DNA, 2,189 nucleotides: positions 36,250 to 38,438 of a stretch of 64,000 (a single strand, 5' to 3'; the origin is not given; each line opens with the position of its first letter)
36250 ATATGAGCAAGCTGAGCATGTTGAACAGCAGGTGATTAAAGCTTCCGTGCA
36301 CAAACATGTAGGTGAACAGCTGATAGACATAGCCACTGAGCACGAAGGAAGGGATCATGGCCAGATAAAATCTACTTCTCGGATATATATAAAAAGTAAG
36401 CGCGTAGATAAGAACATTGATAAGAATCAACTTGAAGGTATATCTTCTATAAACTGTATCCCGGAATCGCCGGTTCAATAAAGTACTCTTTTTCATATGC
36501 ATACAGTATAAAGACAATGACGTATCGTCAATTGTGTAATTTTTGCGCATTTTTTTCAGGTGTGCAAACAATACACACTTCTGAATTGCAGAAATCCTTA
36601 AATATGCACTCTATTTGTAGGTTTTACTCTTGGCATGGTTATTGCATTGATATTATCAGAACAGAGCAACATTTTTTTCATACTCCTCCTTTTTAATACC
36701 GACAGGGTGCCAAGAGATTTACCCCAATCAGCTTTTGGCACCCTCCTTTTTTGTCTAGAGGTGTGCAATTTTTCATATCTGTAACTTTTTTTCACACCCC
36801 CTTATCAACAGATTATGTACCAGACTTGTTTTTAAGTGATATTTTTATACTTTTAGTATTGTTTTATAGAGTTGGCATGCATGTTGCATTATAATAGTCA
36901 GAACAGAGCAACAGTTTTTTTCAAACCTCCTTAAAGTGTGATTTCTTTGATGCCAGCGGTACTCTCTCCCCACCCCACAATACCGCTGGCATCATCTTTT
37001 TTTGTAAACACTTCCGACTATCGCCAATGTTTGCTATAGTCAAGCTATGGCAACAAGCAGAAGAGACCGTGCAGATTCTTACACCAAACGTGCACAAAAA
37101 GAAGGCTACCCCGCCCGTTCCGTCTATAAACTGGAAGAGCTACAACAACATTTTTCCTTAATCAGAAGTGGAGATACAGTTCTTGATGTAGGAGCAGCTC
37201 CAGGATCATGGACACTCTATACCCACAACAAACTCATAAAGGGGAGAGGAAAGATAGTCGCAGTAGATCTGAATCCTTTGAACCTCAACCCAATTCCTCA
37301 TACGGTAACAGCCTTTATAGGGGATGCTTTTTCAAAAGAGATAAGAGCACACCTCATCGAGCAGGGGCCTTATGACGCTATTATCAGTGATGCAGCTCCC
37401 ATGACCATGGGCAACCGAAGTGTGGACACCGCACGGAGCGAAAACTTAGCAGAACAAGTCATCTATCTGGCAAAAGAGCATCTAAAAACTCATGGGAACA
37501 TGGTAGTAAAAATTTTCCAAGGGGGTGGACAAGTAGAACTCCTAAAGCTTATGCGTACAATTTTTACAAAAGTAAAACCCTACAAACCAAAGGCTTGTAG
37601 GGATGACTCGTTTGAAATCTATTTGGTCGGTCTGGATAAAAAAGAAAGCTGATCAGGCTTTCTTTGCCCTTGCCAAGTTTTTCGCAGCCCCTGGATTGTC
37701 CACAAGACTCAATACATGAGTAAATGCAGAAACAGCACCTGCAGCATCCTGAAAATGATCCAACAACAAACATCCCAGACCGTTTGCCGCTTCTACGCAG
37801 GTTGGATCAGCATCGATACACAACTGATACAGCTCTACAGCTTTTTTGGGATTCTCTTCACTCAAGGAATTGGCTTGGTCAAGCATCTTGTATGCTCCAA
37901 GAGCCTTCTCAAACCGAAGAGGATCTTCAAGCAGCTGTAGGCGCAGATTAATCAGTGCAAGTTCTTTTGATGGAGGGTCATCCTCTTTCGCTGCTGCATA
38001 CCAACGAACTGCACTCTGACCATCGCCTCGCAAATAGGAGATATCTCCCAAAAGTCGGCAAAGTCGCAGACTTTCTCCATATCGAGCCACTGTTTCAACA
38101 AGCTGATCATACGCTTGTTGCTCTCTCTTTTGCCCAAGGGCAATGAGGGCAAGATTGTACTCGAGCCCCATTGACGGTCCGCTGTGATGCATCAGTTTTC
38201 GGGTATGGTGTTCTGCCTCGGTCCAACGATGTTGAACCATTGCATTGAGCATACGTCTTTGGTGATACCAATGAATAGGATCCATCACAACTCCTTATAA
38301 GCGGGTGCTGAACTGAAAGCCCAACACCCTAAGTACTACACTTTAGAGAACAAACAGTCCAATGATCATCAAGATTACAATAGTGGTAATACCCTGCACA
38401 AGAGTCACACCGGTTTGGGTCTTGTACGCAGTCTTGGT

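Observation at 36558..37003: Tandem pair of sigma-54-promoted, terminator-bounded small-RNA candidates with C-rich (anti-Shine-Dalgarno-like) motifs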

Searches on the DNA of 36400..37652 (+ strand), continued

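Call 75: search_with_rna_model(model_id=R1, sources=[L101, L102, L103, L104, L105, L106, L107, L108, L109, L110, L111, L112, L113, L114, L115, L116, L117, L118, L119, L120, L121, L123, L124, L125, L126, L127, L128, L130], max_evalue=0.001)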
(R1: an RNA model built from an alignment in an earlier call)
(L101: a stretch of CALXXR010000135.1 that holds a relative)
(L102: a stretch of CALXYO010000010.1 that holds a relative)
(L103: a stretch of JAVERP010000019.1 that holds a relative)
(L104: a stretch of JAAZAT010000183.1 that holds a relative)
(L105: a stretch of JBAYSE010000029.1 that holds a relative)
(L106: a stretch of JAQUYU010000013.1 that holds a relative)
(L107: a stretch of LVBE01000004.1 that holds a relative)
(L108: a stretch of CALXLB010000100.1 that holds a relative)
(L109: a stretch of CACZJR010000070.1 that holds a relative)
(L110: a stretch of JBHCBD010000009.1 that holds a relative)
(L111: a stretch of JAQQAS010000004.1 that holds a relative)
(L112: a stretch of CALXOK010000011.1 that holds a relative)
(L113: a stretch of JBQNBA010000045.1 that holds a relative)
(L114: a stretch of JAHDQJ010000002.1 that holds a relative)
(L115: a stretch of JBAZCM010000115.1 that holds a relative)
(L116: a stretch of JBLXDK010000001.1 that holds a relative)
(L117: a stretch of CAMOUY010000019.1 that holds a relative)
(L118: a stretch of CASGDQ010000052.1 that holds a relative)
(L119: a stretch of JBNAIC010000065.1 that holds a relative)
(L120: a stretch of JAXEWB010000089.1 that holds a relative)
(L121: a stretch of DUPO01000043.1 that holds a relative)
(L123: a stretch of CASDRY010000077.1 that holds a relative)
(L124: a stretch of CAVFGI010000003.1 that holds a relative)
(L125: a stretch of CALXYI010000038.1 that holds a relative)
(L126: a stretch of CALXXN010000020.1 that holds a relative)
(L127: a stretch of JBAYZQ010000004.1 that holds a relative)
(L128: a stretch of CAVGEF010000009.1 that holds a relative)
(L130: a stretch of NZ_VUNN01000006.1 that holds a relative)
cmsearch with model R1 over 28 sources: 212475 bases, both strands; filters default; matches with E-value up to 0.001: 45.
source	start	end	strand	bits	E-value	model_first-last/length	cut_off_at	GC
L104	3892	3993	+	116.5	7.9e-21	1-105/105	no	0.46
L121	402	504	-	113.1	3.9e-20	1-105/105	no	0.44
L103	5230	5332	-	110.4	1.3e-19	1-105/105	no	0.45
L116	2181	2282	-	109.3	2.2e-19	1-105/105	no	0.44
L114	5584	5688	+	106.9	6.4e-19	1-105/105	no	0.48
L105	3675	3777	+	99.2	2.1e-17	1-105/105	no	0.48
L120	5909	6014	-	98.8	2.5e-17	1-105/105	no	0.5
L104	4143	4244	+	86.9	5.6e-15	1-105/105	no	0.47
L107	2629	2723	+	77.2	4.5e-13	1-105/105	no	0.52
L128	939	1022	-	74.6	1.5e-12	1-105/105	no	0.48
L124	2428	2508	+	67.3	4.1e-11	1-105/105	no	0.42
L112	3331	3436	+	64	1.8e-10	1-105/105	no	0.41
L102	1210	1288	+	62.6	3.3e-10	1-105/105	no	0.42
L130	5135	5237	-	60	1.1e-09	1-105/105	no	0.44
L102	1329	1432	+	59.9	1.2e-09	1-105/105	no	0.44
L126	5057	5133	+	59.1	1.6e-09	1-105/105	no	0.44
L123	1440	1539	+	56.1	6.6e-09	1-105/105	no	0.46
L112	3213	3290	+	55.8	7.4e-09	1-105/105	no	0.44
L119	1822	1914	-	54.6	1.3e-08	1-105/105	no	0.34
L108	3759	3859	+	54.6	1.3e-08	1-105/105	no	0.47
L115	1452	1544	-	54.5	1.3e-08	1-105/105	no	0.48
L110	914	987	-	53.8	1.8e-08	1-105/105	no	0.39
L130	5290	5367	-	53.7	1.9e-08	1-105/105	no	0.36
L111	7041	7131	-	53.3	2.3e-08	1-105/105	no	0.34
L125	7525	7620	+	52.5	3.4e-08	1-105/105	no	0.48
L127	5032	5101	+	51.7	4.8e-08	1-105/105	no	0.33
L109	7638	7716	+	51.6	5e-08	1-105/105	no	0.41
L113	5018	5091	+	51.5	5.2e-08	1-105/105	no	0.36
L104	3650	3742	+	51.4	5.5e-08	1-105/105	no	0.39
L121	991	1080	-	51.4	5.6e-08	1-105/105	no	0.42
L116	3781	3870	-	49.2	1.5e-07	1-105/105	no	0.43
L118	5745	5850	-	47.9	2.6e-07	1-105/105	no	0.47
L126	5161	5266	+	47.5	3.2e-07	1-105/105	no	0.46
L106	1400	1471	-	47.4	3.4e-07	1-105/105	no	0.43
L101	2696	2795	-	46.8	4.4e-07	1-105/105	no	0.46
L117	7761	7841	+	46.5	5.1e-07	1-105/105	no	0.42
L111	6796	6868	-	46.2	5.8e-07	1-105/105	no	0.4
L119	1586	1658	-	46.2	5.8e-07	1-105/105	no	0.4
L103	6592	6680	-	45.3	8.8e-07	1-105/105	no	0.46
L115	1677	1752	-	44.8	1.1e-06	1-105/105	no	0.37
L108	3644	3721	+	39.1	1.5e-05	1-105/105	no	0.36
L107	2421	2497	+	38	2.4e-05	1-105/105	no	0.44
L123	1305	1381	+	37.8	2.6e-05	1-105/105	no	0.4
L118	6209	6281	-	35.6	7e-05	1-105/105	no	0.42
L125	7401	7482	+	33.1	0.00022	1-105/105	no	0.38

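Call 78: search_rna_families(sources=[L003, L010, L011, L017, L019, L024, L044, L087, L130, L111, L014, L016], threshold=gathering)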
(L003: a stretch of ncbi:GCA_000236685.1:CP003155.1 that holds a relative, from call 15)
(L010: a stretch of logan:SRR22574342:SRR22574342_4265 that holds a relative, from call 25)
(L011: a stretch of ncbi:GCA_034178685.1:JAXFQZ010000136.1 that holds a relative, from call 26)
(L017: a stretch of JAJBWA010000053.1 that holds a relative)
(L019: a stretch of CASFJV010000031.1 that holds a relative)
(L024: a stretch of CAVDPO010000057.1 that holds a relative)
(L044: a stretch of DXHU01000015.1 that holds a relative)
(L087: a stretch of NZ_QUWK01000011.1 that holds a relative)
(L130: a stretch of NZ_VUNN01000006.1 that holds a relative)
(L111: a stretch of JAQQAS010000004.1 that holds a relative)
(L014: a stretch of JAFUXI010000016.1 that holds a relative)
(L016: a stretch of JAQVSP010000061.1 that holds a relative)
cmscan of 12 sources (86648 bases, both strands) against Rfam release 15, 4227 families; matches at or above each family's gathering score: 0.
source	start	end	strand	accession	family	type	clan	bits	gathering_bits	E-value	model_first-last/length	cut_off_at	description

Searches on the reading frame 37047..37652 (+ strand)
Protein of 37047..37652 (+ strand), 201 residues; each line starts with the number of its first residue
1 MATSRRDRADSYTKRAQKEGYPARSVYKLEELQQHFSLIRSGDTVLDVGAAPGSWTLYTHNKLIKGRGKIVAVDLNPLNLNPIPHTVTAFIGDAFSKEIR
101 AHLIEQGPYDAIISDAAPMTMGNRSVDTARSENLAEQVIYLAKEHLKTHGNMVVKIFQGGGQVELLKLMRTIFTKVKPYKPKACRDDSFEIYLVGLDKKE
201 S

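Call 8: search_protein_families(library=pfam, proteins=[window:37047-37652:+])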
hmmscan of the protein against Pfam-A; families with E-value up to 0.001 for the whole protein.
window:37047-37652:+ (201 aa): 2 families
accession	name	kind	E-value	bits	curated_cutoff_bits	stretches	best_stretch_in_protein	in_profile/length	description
PF01728.25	FtsJ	-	3e-42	145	24.1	1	21-197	1-180/181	FtsJ-like methyltransferase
PF01189.24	Methyltr_RsmB-F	-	0.00019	21.6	27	1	41-87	8-53/199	16S rRNA methyltransferase RsmB/F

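Call 13: find_encoding_contigs(protein=window:37047-37652:+, flank=3000, max_places=10)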
Protein window:37047-37652:+ (201 aa): 24 contigs read that carry it; 2 places shown.
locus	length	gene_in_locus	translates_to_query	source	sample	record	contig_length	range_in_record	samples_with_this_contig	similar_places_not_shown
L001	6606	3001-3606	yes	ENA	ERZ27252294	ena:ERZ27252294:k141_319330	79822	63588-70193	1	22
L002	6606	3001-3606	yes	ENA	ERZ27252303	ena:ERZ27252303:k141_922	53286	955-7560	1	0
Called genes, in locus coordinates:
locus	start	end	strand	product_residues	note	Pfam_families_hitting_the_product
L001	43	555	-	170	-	-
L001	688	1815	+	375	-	PF00962:A_deaminase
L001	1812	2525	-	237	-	PF08551:DUF1751, PF01694:Rhomboid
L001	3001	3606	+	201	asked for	PF01728:FtsJ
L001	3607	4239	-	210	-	PF07719:TPR_2 (faint)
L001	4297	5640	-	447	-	PF02447:GntP_permease, PF03553:Na_H_antiporter (faint), PF03600:CitMHS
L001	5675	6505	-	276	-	PF00753:Lactamase_B, PF12706:Lactamase_B_2 (weak)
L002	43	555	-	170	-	-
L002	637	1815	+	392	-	PF00962:A_deaminase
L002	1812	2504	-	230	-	PF01694:Rhomboid, PF08551:DUF1751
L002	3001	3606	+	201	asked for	PF01728:FtsJ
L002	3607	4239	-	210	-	PF07719:TPR_2 (faint)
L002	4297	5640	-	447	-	PF02447:GntP_permease, PF03553:Na_H_antiporter (faint), PF03600:CitMHS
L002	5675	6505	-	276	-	PF00753:Lactamase_B, PF12706:Lactamase_B_2 (weak)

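Call 14: find_homologous_proteins(query=window:37047-37652:+, max_evalue=1e-20)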
Query window:37047-37652:+ (201 aa): 5024 proteins with E <= 1e-20 among 5224 candidates; the best 120 are listed.
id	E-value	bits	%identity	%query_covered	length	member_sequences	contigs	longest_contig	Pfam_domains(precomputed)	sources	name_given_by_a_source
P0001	3.0e-128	443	100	100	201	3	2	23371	PF01728.26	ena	-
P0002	6.5e-123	425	96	100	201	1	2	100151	PF01728.26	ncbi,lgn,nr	ncbi:MAG: RlmE family RNA methyltransferase [Spirochaetia bacterium]|nr:RlmE family RNA methyltransf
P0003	1.1e-118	412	90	100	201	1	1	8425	PF01728.26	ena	-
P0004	5.1e-118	409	89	100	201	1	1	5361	PF01728.26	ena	-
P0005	2.5e-114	397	87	100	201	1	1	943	PF01728.26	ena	-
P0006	2.6e-114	397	88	100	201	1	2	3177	PF01728.26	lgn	-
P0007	3.7e-114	397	88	100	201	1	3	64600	PF01728.26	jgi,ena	jgi:23S rRNA (uridine2552-2'-O)-methyltransferase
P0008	7.0e-114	396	88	100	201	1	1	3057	PF01728.26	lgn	-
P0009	8.7e-114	396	88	100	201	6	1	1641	PF01728.26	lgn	-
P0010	9.7e-114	395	88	100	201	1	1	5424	PF01728.26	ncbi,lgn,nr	ncbi:MAG: RlmE family RNA methyltransferase [Spirochaetia bacterium]|nr:RlmE family RNA methyltransf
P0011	3.7e-113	393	86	100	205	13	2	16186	PF01728.26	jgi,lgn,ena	jgi:23S rRNA (uridine2552-2'-O)-methyltransferase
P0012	1.3e-112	392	86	100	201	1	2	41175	PF01728.26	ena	-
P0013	4.6e-112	390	87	100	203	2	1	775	PF01189.24,PF01728.26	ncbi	-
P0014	5.4e-112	390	85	100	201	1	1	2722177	PF01728.26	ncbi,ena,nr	nr:RlmE family RNA methyltransferase [uncultured Sphaerochaeta sp.]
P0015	6.5e-112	389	86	100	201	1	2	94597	PF01728.26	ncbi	ncbi:MAG: SAM-dependent methyltransferase [Sphaerochaeta sp.]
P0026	1.8e-106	372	81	100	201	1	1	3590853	PF01728.26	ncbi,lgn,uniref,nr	ncbi:23S rRNA methylase [Sphaerochaeta pleomorpha str. Grapes]|uniref:Ribosomal RNA large subunit me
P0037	1.7e-102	359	79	100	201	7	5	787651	PF01728.26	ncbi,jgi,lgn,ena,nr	ncbi:MAG: RlmE family RNA methyltransferase [Sphaerochaetaceae bacterium]|nr:RlmE family RNA methylt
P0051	1.5e-99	349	79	99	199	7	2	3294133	PF01728.26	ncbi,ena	-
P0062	2.1e-98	345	77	99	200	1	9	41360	PF01189.24,PF01728.26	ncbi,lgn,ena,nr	ncbi:MAG: RlmE family RNA methyltransferase [Candidatus Ornithospirochaeta sp.]|nr:RlmE family RNA m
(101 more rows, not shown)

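Call 15: find_encoding_contigs(protein=P0026, flank=3000, max_places=2)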
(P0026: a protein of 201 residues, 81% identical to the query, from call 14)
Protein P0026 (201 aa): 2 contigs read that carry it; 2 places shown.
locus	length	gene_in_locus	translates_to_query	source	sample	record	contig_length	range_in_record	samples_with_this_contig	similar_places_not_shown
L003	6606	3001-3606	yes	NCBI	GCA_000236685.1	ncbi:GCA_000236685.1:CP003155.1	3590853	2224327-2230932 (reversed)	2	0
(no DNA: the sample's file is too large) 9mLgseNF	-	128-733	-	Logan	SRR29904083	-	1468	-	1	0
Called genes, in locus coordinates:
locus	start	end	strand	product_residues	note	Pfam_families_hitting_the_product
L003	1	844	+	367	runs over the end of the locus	PF00962:A_deaminase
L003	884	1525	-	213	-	PF08551:DUF1751, PF01694:Rhomboid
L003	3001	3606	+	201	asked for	PF01728:FtsJ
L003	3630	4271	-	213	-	PF13428:TPR_14 (faint), PF07719:TPR_2 (faint), PF13424:TPR_12 (faint), PF14559:TPR_19 (faint), PF13431:TPR_17 (faint)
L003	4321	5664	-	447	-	PF02447:GntP_permease, PF03553:Na_H_antiporter (weak), PF03600:CitMHS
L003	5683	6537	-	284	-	PF00753:Lactamase_B, PF12706:Lactamase_B_2 (weak)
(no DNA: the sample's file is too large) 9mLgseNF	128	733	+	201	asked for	PF01728:FtsJ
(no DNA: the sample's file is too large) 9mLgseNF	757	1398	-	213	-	PF13428:TPR_14 (faint), PF07719:TPR_2 (faint), PF13424:TPR_12 (faint), PF14559:TPR_19 (faint), PF13431:TPR_17 (faint)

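Call 16: find_encoding_contigs(protein=P0014, flank=3000, max_places=2)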
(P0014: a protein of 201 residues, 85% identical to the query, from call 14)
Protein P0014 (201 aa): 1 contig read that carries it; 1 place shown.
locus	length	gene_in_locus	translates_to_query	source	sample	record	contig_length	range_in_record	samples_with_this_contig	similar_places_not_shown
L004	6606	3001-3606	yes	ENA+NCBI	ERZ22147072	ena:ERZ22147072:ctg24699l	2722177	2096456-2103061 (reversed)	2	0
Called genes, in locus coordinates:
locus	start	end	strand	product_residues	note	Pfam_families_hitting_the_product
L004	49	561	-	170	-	-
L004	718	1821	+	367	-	PF00962:A_deaminase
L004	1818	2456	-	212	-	PF08551:DUF1751, PF01694:Rhomboid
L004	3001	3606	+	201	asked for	PF01728:FtsJ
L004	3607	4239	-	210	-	PF23914:TPR_CcmH_CycH (faint), PF07719:TPR_2 (faint), PF13176:TPR_7 (faint), PF13428:TPR_14 (faint), PF13432:TPR_16 (faint), PF00515:TPR_1 (faint), PF13424:TPR_12 (faint), PF14559:TPR_19 (faint), +2 more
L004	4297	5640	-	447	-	PF02447:GntP_permease, PF03553:Na_H_antiporter (weak), PF03600:CitMHS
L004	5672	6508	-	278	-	PF00753:Lactamase_B, PF12706:Lactamase_B_2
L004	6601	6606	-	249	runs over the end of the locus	PF00392:GntR, PF07729:FCD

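Call 17: find_encoding_contigs(protein=P0002, flank=3000, max_places=2)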
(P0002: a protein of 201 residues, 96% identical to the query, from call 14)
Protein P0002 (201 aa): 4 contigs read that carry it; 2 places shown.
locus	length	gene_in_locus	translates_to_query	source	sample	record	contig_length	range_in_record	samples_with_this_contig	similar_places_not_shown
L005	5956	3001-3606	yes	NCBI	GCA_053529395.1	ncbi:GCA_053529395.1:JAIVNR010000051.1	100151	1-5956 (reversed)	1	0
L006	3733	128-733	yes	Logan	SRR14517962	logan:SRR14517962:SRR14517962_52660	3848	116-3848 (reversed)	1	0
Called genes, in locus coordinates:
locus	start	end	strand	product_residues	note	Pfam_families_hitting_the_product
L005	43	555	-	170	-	-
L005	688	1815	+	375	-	PF00962:A_deaminase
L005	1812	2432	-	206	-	PF08551:DUF1751, PF01694:Rhomboid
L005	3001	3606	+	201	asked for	PF01728:FtsJ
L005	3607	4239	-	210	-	PF13432:TPR_16 (faint), PF14559:TPR_19 (faint)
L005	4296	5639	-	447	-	PF02447:GntP_permease, PF03553:Na_H_antiporter (faint), PF03600:CitMHS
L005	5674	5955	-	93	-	?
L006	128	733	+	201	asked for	PF01728:FtsJ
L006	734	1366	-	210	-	PF13432:TPR_16 (faint), PF14559:TPR_19 (faint)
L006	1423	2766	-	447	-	PF02447:GntP_permease, PF03553:Na_H_antiporter (faint), PF03600:CitMHS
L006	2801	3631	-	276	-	PF00753:Lactamase_B, PF12706:Lactamase_B_2 (weak)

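Call 18: find_encoding_contigs(protein=P0007, flank=3000, max_places=2)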
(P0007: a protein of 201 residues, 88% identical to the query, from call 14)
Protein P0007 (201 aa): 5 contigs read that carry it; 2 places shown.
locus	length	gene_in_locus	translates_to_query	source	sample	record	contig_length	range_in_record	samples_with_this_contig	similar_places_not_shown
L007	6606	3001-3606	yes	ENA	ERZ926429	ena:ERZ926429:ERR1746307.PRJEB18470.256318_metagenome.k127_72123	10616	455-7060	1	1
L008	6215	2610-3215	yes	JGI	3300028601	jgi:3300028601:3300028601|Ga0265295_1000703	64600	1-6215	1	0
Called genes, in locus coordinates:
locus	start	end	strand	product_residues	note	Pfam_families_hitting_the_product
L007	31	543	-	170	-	PF13606:Ank_3 (faint), PF00023:Ank (faint), PF12796:Ank_2, PF13637:Ank_4, PF13857:Ank_5 (weak), PF12796:Ank_2, PF13857:Ank_5 (weak)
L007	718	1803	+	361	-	PF00962:A_deaminase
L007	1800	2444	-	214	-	PF08551:DUF1751 (weak), PF01694:Rhomboid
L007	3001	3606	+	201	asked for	PF01728:FtsJ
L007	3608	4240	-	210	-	PF13432:TPR_16 (faint)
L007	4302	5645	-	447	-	PF02447:GntP_permease, PF03553:Na_H_antiporter (faint), PF03600:CitMHS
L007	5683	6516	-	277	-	PF00753:Lactamase_B, PF12706:Lactamase_B_2 (weak)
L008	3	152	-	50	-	?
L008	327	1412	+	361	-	PF00962:A_deaminase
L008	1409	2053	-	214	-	PF08551:DUF1751 (weak), PF01694:Rhomboid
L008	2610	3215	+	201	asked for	PF01728:FtsJ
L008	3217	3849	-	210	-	PF13432:TPR_16 (faint)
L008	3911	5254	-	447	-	PF02447:GntP_permease, PF03553:Na_H_antiporter (faint), PF03600:CitMHS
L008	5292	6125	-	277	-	PF00753:Lactamase_B, PF12706:Lactamase_B_2 (weak)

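Call 24: find_encoding_contigs(protein=P0051, flank=3000, max_places=1)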
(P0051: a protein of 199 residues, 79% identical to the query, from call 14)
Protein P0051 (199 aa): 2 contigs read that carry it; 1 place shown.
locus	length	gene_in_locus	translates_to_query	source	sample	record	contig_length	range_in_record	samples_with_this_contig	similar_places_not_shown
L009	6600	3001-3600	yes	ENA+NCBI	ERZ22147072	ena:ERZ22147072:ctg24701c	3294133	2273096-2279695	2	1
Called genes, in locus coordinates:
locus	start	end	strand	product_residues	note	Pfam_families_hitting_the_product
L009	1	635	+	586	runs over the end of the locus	PF00587:tRNA-synt_2b, PF04073:tRNA_edit, PF03129:HGTP_anticodon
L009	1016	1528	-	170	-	PF13606:Ank_3 (faint), PF12796:Ank_2, PF13637:Ank_4 (weak), PF13857:Ank_5 (weak), PF13637:Ank_4 (weak), PF12796:Ank_2, PF13857:Ank_5 (weak), PF00023:Ank (weak)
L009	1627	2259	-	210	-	PF01694:Rhomboid, PF08551:DUF1751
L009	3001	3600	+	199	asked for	PF01728:FtsJ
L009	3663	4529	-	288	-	PF21088:MS_channel_1st, PF00924:MS_channel_2nd, PF21082:MS_channel_3rd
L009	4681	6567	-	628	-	PF13589:HATPase_c_3, PF00183:HSP90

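Call 25: find_encoding_contigs(protein=P0037, flank=3000, max_places=1)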
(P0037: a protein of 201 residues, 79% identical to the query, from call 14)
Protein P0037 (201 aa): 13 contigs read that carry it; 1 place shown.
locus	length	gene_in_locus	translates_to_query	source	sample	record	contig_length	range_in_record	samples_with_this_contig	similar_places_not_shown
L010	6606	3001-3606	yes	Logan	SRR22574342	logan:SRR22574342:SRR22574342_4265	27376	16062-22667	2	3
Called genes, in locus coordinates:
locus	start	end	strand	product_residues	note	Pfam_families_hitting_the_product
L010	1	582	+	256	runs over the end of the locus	PF00392:GntR, PF07729:FCD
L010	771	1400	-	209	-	PF01694:Rhomboid, PF08551:DUF1751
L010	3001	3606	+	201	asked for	PF01728:FtsJ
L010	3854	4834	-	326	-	PF00924:MS_channel_2nd, PF21082:MS_channel_3rd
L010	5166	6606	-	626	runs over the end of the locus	PF02518:HATPase_c (faint), PF13589:HATPase_c_3, PF00183:HSP90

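Call 26: find_encoding_contigs(protein=P0062, flank=3000, max_places=1)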
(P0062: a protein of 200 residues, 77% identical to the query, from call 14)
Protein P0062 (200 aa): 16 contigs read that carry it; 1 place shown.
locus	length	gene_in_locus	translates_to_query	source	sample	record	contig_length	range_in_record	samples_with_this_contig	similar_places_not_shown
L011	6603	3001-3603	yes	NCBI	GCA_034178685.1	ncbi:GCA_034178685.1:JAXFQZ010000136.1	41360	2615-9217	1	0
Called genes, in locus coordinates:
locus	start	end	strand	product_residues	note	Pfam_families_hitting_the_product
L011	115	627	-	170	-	PF13606:Ank_3 (faint), PF00023:Ank (faint), PF12796:Ank_2, PF13637:Ank_4 (faint), PF13857:Ank_5 (weak), PF12796:Ank_2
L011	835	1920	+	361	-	PF00962:A_deaminase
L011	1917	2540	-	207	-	PF08551:DUF1751 (weak), PF01694:Rhomboid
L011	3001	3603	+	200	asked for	PF01728:FtsJ, PF01189:Methyltr_RsmB-F (faint)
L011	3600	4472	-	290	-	PF21088:MS_channel_1st, PF00924:MS_channel_2nd, PF21082:MS_channel_3rd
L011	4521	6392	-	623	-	PF02518:HATPase_c, PF13589:HATPase_c_3, PF00183:HSP90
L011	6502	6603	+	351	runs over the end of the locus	PF00480:ROK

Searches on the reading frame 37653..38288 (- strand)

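Call 8: search_protein_families(library=pfam, proteins=[window:37653-38288:-])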
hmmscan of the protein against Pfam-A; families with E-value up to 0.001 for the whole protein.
window:37653-38288:- (211 aa): 4 families
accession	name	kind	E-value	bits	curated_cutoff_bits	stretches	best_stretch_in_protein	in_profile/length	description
PF07719.23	TPR_2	-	2.5e-05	24.5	27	0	76-105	3-32/34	Tetratricopeptide repeat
PF13432.12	TPR_16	-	2.6e-05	25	32.7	0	44-106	1-63/65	Tetratricopeptide repeat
PF14559.12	TPR_19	-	4.4e-05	24.2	25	0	50-110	1-61/68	Tetratricopeptide repeat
PF13176.12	TPR_7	-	0.00084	19.7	27.9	0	77-108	2-35/36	Tetratricopeptide repeat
